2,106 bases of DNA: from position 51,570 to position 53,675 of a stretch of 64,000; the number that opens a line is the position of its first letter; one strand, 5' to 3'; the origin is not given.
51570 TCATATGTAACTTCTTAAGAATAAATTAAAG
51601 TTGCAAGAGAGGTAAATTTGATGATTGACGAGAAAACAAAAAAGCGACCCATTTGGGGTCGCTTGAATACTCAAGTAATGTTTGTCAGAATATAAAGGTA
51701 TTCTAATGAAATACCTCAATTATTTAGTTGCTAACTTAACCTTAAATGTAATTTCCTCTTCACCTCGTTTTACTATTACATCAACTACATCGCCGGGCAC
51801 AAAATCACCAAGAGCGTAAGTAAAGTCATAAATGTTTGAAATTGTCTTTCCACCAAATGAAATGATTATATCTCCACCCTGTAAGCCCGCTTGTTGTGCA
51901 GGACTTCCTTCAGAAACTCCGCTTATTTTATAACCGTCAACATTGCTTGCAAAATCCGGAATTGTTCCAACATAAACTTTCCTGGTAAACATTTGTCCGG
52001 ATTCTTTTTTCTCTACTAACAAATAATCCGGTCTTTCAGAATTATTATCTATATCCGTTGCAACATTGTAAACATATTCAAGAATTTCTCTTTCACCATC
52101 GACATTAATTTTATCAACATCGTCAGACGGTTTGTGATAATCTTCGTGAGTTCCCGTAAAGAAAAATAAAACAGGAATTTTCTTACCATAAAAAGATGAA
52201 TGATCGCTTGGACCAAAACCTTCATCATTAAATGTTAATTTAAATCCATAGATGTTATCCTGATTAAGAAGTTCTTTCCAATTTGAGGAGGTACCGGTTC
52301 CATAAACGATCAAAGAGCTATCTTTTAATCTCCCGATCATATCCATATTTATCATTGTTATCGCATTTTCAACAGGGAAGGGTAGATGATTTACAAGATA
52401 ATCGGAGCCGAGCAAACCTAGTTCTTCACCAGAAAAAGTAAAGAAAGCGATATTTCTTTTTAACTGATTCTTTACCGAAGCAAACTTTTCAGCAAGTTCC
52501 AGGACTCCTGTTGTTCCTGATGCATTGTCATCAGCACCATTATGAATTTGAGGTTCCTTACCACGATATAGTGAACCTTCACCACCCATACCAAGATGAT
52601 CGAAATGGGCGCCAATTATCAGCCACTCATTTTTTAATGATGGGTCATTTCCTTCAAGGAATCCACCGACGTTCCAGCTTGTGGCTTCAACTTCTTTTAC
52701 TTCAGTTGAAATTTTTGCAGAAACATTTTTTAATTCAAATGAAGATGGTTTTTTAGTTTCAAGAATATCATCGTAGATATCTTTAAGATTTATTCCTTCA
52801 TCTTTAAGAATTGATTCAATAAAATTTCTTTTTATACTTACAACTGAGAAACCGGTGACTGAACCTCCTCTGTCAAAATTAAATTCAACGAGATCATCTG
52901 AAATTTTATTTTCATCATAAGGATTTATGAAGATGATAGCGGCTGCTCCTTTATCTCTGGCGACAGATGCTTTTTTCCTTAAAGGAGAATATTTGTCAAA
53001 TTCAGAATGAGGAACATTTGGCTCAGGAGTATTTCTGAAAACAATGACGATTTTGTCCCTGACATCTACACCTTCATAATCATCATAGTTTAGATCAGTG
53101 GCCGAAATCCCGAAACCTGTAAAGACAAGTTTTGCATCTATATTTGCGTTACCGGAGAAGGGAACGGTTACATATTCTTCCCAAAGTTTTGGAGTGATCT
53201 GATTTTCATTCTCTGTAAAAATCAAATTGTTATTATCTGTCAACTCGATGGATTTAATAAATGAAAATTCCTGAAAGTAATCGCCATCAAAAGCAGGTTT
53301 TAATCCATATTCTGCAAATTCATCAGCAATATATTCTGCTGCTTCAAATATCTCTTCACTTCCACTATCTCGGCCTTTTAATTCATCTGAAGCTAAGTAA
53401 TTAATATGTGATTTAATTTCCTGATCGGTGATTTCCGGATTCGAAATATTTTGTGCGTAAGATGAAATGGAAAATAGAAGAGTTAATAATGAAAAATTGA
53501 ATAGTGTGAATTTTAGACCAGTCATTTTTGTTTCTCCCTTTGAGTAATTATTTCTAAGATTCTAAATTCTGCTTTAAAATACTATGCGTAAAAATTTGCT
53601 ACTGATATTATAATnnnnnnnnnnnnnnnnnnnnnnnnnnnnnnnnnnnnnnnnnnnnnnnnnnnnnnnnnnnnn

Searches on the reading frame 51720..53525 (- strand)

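Call 79: search_protein_families(library=pfam, proteins=[window:51720-53525:-], max_evalue=0.00001)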
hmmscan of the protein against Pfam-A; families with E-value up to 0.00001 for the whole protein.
window:51720-53525:- (601 aa): 4 families
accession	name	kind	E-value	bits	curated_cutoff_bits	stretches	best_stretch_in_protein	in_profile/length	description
PF04389.22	Peptidase_M28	-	3.1e-41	141.7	21.3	1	285-487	1-191/193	Peptidase family M28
PF13180.12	PDZ_2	-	1.6e-10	41.5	27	1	528-598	10-80/80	PDZ domain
PF17820.7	PDZ_6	-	1.5e-08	34.7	27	1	534-565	2-33/54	PDZ domain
PF02225.27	PA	-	9.2e-06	26.1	23.9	0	146-234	14-90/95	PA domain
